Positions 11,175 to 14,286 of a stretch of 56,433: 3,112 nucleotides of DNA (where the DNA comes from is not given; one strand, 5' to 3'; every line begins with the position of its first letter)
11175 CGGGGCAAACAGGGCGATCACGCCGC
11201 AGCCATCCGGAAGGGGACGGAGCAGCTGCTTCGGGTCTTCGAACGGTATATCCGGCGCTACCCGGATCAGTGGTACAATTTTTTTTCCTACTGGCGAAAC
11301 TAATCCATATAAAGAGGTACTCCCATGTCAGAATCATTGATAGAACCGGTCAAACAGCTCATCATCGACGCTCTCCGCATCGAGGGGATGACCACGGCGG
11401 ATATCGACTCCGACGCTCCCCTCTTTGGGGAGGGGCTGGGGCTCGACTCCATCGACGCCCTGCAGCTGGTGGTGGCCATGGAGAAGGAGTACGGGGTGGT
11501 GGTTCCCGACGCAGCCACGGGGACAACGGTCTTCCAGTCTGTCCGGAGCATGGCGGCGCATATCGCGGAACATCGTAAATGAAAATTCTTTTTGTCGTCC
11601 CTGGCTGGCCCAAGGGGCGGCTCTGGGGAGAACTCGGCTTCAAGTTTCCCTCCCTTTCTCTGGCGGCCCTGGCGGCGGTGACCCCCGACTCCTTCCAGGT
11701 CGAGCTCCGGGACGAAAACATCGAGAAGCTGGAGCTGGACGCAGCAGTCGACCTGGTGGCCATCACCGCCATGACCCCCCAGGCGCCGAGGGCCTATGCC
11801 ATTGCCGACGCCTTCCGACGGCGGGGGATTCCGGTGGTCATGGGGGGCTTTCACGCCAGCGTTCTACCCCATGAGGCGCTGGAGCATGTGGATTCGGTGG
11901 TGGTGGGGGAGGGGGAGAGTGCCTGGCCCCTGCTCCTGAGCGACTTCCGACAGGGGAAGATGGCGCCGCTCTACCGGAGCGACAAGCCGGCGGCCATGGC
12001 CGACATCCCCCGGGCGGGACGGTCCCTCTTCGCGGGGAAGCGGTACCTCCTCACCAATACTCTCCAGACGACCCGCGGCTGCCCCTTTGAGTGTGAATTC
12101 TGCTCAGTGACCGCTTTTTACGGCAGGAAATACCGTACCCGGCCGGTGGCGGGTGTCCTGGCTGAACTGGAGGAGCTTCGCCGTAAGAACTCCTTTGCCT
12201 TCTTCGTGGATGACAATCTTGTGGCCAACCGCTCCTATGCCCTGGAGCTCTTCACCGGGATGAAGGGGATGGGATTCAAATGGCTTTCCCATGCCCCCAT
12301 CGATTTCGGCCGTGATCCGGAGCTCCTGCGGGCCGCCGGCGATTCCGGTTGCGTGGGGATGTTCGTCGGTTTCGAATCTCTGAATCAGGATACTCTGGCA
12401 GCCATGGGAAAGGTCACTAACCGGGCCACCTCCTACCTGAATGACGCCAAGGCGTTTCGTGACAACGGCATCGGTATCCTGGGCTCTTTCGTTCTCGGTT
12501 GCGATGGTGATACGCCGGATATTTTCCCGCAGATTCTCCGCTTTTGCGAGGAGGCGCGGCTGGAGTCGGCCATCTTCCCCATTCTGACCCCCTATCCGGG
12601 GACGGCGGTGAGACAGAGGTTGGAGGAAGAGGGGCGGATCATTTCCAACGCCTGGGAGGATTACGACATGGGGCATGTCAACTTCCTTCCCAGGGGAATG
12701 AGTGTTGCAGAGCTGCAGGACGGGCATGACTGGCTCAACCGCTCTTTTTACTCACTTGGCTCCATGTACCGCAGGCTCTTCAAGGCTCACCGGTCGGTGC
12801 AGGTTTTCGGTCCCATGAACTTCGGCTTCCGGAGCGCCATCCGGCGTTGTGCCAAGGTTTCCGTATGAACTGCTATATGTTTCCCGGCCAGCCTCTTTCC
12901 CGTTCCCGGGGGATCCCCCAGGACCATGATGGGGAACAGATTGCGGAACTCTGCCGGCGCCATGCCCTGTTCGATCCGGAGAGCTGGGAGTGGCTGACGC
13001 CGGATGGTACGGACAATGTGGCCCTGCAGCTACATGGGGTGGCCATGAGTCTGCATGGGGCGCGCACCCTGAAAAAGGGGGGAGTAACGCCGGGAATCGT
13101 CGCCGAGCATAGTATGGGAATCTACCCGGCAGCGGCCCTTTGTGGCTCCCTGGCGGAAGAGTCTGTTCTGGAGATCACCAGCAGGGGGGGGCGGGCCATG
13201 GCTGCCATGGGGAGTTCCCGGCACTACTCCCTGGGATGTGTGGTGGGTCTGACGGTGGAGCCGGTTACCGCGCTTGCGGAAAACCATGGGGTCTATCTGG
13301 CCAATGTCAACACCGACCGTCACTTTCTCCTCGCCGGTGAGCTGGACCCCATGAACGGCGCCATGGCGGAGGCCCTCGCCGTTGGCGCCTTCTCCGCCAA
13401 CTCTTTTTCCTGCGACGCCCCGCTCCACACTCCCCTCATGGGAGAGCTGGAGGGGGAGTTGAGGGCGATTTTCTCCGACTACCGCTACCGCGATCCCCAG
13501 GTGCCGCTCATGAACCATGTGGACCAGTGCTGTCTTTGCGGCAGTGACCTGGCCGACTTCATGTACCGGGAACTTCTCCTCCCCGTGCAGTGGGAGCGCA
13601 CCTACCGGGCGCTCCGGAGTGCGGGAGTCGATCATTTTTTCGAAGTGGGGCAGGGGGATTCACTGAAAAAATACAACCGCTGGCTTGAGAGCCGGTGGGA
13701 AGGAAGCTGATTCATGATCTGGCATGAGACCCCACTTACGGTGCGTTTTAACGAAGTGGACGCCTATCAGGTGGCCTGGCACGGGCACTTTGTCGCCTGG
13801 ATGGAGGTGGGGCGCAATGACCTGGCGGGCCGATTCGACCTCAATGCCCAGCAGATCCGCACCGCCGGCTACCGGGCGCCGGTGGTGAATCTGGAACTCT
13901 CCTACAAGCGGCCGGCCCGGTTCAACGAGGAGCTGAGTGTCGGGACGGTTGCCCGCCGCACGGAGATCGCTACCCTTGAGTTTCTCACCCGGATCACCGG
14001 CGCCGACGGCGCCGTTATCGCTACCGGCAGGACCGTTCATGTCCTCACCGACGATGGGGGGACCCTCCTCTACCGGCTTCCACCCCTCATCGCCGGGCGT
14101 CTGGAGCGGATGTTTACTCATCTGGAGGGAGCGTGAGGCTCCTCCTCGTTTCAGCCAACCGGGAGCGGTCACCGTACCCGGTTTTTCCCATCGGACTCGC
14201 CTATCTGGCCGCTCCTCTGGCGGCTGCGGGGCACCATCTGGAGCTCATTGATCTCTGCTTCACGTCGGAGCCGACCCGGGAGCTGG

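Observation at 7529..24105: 17-gene translationally coupled lipid cluster: type II KS/KR/DH/TE/ACP core, aryl-polyene-like LolA/MMPL export module and four radical SAM enzymes, product unknown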

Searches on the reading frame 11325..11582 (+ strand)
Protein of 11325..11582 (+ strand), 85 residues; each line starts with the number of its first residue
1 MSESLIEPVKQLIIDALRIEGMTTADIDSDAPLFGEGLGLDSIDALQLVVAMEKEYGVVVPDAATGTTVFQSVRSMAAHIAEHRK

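Call 4: search_protein_families(library=pfam, proteins=[window:11325-11582:+])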
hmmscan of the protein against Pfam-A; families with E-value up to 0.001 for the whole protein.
window:11325-11582:+ (85 aa): 1 family
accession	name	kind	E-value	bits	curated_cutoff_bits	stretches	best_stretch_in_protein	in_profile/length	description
PF00550.31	PP-binding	-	2.3e-11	44.2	20.8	1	9-80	3-67/67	Phosphopantetheine attachment site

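Call 6: search_protein_families(library=ncbifam, proteins=[window:11325-11582:+], max_evalue=0.00001)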
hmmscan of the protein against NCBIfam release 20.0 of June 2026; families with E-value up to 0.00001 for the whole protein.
window:11325-11582:+ (85 aa): 10 families
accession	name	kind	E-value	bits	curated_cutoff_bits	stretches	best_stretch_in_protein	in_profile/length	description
NF006617.0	PRK09184.1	subfamily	3.4e-21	75.1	70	1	4-84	13-94/96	phosphopantetheine-binding protein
NF002151.0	PRK00982.1-5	equivalog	8.3e-10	38.7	92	1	5-81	4-74/78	acyl carrier protein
TIGR00517.1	acyl_carrier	equivalog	1.5e-09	37.6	70.45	1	4-83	3-76/77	acyl carrier protein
NF002148.0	PRK00982.1-2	subfamily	1.9e-09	37.2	71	1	3-82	3-76/79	acyl carrier protein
NF005480.0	PRK07081.1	equivalog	2.9e-09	36.7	72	1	13-82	9-75/83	acyl carrier protein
NF005798.0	PRK07639.1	equivalog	5.8e-09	36.3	100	1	3-84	4-82/91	petrobactin biosynthesis protein AsbD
NF002149.0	PRK00982.1-3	equivalog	1.9e-08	34.1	106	1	6-73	5-70/78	acyl carrier protein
NF058660.1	cispen_ACP_AmcB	equivalog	1.1e-07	31.9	80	1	8-84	5-79/80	cispentacin biosynthesis acyl carrier protein AmcB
NF052616.1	ACP_for_OlsHI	equivalog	3.8e-07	30.4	130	1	9-84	8-81/83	ornithine lipid biosynthesis acyl carrier protein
NF003757.0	PRK05350.1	equivalog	8.6e-07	29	65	1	3-75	5-68/83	acyl carrier protein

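Call 26: search_solved_structures(query=window:11325-11582:+, max_evalue=0.01)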
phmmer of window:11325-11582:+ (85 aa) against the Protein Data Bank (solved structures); distinct sequences matched with E-value up to 0.01: 84 (the best 60 are shown).
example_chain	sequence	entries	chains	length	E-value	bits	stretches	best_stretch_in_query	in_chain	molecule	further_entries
9ls6_A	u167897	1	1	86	7.4e-19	70.5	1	4-81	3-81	Acyl carrier protein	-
2n57_A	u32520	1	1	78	3.1e-07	33.7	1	6-68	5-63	Acyl carrier protein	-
2l0q_A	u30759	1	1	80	2.1e-06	31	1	5-70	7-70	Acyl carrier protein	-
9f5x_J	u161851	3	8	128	2.3e-06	30.9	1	28-65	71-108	Acyl carrier protein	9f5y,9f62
2ehs_A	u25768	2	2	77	2.6e-06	30.7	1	4-64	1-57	Acyl carrier protein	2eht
7ar9_T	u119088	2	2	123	3.8e-06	30.2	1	36-65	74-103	SDAP1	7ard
6u0j_B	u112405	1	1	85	5.6e-06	29.7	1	7-83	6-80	Acyl carrier protein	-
9ka7_C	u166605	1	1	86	6.6e-06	29.4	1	7-83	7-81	Acyl carrier protein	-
9ka6_C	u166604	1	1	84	7.1e-06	29.3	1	8-83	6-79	Acyl carrier protein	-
5vcb_f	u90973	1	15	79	1.9e-05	27.9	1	4-71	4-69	Acyl carrier protein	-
7arc_U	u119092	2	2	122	2.3e-05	27.7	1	31-65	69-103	SDAP2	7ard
8e73_AB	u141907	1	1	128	2.4e-05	27.7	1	31-83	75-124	NDUAB1-alpha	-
6n3p_G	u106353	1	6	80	2.4e-05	27.6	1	6-71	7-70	Acyl carrier protein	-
1l0i_A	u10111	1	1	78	2.4e-05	27.6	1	7-72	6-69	Acyl carrier protein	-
4ihf_G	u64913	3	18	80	2.7e-05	27.5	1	7-71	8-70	Acyl carrier protein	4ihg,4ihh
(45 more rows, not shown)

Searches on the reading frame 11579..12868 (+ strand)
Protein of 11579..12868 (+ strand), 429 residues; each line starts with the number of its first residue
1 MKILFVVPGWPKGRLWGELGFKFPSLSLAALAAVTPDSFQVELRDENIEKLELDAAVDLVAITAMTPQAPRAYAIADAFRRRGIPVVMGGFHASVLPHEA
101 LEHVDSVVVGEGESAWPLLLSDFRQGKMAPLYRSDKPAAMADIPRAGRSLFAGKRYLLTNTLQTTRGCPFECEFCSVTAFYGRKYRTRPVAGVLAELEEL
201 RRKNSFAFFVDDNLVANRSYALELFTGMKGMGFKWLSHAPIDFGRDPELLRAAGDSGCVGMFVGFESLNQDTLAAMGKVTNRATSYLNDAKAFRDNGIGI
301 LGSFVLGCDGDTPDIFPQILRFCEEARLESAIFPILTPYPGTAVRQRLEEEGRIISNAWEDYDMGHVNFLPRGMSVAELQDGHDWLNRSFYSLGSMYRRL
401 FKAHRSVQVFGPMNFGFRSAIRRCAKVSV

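Call 4: search_protein_families(library=pfam, proteins=[window:11579-12868:+])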
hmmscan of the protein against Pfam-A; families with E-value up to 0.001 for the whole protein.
window:11579-12868:+ (429 aa): 4 families
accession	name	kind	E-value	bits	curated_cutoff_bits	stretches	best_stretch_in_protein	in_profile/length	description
PF02310.24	B12-binding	-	1.4e-13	51.2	32.1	1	18-117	7-118/121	B12 binding domain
PF04055.27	Radical_SAM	-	1.7e-12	48.3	29.5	1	163-323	2-166/166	Radical SAM superfamily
PF13282.11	DUF4070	-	6.2e-06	26.7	22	1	342-407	1-65/144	Domain of unknown function (DUF4070)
PF19864.5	Radical_SAM_N2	-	0.0004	20.3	29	1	78-144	80-146/151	Radical SAM proteins, N-terminal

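Call 6: search_protein_families(library=ncbifam, proteins=[window:11579-12868:+], max_evalue=0.00001)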
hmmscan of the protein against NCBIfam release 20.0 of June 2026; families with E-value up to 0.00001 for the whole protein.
window:11579-12868:+ (429 aa): 17 families
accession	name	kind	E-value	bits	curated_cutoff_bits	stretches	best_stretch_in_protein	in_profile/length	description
TIGR03471.1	HpnJ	equivalog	3.6e-25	88.8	577.6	1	161-391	199-423/472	hopanoid biosynthesis associated radical SAM protein HpnJ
NF050148.1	rSAM_ApyD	equivalog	2.8e-23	82.2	750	1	163-345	203-390/645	RiPP biosynthesis radical SAM protein ApyD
TIGR02026.1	BchE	equivalog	2.9e-22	79.2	481.35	1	162-404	197-441/497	magnesium-protoporphyrin IX monomethyl ester anaerobic oxidative cyclase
TIGR04072.2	rSAM_ladder_B12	equivalog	4.1e-22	78.4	360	1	72-353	86-377/443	lipid biosynthesis B12-binding/radical SAM protein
TIGR04479.1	bcpD_PhpK_rSAM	subfamily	8.9e-22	77.1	600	1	151-327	233-410/504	PhpK family radical SAM P-methyltransferase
TIGR04367.1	HpnR_B12_rSAM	equivalog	1.1e-21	77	650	1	83-377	90-399/490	hopanoid C-3 methylase HpnR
TIGR04013.1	B12_SAM_MJ_1487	hypoth_equivalog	7.3e-21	74.4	251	1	26-204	11-196/382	TIGR04013 family B12-binding domain/radical SAM domain-containing protein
TIGR04014.1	B12_SAM_MJ_0865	equivalog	9.6e-18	64.2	360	1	162-345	163-355/434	methyl-coenzyme M reductase glutamine C-methyltransferase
NF033070.1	rSAM_AprD4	equivalog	7.7e-17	61.3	500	1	62-355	95-397/456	AprD4 family radical SAM diol-dehydratase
TIGR04295.1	B12_rSAM_oligo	hypoth_equivalog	2.5e-16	59.4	400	1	75-290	93-326/422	TIGR04295 family B12-binding domain-containing radical SAM protein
NF038361.1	rSAM_Sden_1168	equivalog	2.7e-15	55.9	575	1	161-353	284-478/560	Sden_1168 family B12-binding radical SAM P-methyltransferase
NF045585.1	rSAM_slr0320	equivalog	1.7e-07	30.2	775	1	162-297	238-378/511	photosystem II high light acclimation radical SAM protein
NF040546.1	rSAM_CUAEP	equivalog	2.6e-07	29.7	500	1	150-335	162-350/468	CUAEP/CCAEP-tail radical SAM (seleno)protein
NF033712.0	B12_rSAM_KedN5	subfamily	3.2e-07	29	700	0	161-204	197-240/624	KedN5 family methylcobalamin-dependent radical SAM C-methyltransferase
TIGR03975.1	rSAM_ocin_1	subfamily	7.1e-07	28.1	281.85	0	162-320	264-424/606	RiPP maturation radical SAM C-methyltransferase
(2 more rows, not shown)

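Call 64: search_solved_structures(query=window:11579-12868:+, max_evalue=0.001)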
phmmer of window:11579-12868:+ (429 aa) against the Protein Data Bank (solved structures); distinct sequences matched with E-value up to 0.001: 3.
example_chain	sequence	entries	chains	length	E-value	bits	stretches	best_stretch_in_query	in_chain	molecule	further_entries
6fd2_B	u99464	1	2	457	1.1e-15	60.4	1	162-355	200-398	Putative apramycin biosynthetic oxidoreductase 4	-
9ccb_A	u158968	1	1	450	2.8e-14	55.8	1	162-346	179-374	Radical SAM core domain-containing protein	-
9n1b_A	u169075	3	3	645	3.5e-06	29.1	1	149-326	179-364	Radical SAM protein | Radical SAM enzyme CysS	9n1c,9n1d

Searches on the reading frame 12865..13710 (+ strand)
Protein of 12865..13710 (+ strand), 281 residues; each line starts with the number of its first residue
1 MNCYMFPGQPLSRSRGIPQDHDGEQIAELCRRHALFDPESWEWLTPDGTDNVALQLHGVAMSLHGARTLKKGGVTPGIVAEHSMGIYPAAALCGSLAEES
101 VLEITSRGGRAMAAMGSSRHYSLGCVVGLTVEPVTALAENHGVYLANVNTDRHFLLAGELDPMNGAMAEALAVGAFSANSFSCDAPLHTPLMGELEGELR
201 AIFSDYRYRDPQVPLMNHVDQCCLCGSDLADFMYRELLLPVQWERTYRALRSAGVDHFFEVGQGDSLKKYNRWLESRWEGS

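Call 4: search_protein_families(library=pfam, proteins=[window:12865-13710:+])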
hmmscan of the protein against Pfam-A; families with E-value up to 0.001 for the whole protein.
window:12865-13710:+ (281 aa): 1 family
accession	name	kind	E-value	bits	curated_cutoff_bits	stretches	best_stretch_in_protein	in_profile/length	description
PF00698.26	Acyl_transf_1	-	2.3e-11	44.2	32.7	1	48-219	58-222/319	Acyl transferase domain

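Call 6: search_protein_families(library=ncbifam, proteins=[window:12865-13710:+], max_evalue=0.00001)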
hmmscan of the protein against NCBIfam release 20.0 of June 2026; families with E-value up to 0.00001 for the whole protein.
window:12865-13710:+ (281 aa): 6 families
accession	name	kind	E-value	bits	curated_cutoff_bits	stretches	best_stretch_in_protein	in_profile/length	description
TIGR03131.1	malonate_mdcH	equivalog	1.6e-33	116.4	297.9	1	5-269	4-270/297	malonate decarboxylase subunit epsilon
TIGR00128.1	fabD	equivalog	1.8e-23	83.5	260.9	1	69-269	77-281/290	ACP S-malonyltransferase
NF045894.1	PKS_plus_SDR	equivalog_domain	1.7e-19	69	1740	1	50-268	593-808/1515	type I polyketide synthase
NF037940.1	PKS_MbtD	equivalog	1.8e-11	42.9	1150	1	57-263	161-362/978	mycobactin polyketide synthase MbtD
TIGR02813.1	omega_3_PfaA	subfamily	1.6e-08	31.7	1010.1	1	60-269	659-874/2582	polyketide-type polyunsaturated fatty acid synthase PfaA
NF037941.1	PKS_NbtC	equivalog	1.1e-06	27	1150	1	69-263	174-372/1027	nocobactin polyketide synthase NbtC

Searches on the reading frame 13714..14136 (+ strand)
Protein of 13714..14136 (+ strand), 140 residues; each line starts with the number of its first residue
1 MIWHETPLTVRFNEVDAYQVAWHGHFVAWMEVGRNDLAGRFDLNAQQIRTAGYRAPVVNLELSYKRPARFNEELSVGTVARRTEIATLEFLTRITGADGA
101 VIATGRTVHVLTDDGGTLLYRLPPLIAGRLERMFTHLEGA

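Call 4: search_protein_families(library=pfam, proteins=[window:13714-14136:+])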
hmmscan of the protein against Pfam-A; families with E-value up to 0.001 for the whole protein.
window:13714-14136:+ (140 aa): 2 families
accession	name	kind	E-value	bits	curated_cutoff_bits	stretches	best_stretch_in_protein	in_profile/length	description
PF13279.12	4HBT_2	-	2.9e-11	44.3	25.5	1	10-127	1-119/122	Thioesterase-like superfamily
PF03061.28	4HBT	-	6.6e-07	30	20.6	1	19-101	2-77/79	Thioesterase superfamily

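Call 6: search_protein_families(library=ncbifam, proteins=[window:13714-14136:+], max_evalue=0.00001)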
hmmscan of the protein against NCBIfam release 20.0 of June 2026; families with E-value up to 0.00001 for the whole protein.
window:13714-14136:+ (140 aa): 4 families
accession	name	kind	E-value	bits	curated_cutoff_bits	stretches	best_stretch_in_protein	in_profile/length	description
TIGR00051.1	TIGR00051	subfamily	5.9e-15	55.6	68.7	1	8-113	2-107/117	YbgC/FadM family acyl-CoA thioesterase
NF047424.1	MenI_Staph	exception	3.5e-14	52.9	225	1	1-113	1-113/148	1,4-dihydroxy-2-naphthoyl-CoA hydrolase MenI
TIGR02799.1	thio_ybgC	equivalog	2.7e-10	40.6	141.35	1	4-106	1-103/126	tol-pal system-associated acyl-CoA thioesterase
NF008065.0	PRK10800.1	equivalog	6.9e-09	35.9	185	1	6-108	8-110/134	tol-pal system-associated acyl-CoA thioesterase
